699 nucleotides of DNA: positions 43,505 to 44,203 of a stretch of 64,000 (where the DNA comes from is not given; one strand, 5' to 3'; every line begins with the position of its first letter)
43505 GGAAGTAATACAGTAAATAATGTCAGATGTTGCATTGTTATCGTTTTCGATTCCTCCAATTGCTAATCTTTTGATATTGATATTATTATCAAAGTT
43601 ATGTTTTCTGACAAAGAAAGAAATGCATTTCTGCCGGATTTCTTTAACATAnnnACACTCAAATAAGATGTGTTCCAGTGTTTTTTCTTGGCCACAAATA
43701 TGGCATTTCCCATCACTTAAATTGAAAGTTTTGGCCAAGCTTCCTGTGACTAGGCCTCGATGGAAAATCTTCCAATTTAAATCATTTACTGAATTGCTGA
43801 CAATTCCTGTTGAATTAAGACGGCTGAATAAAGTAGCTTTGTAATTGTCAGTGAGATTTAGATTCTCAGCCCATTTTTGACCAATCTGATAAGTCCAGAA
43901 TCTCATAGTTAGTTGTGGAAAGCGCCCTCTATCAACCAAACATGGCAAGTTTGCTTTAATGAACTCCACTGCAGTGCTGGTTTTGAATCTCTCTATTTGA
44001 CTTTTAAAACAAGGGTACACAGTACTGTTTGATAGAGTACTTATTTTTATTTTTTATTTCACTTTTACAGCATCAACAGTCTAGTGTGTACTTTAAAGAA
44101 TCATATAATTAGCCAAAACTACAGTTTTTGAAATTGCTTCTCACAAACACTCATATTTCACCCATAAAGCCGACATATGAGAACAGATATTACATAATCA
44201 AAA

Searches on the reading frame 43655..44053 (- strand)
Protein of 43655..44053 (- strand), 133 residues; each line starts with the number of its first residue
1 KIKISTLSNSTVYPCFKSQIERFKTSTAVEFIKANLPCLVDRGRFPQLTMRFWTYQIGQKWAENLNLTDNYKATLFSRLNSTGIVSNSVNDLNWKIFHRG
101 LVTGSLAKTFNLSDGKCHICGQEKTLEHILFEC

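Call 31: search_protein_families(library=pfam, proteins=[window:43655-44053:-], max_evalue=0.01)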
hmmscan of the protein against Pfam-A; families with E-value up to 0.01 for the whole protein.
window:43655-44053:- (133 aa): 1 family
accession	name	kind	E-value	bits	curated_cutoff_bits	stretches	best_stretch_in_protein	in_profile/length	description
PF13966.11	zf-RVT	-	0.00029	21.9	27.5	1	88-133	31-78/85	zinc-binding in reverse transcriptase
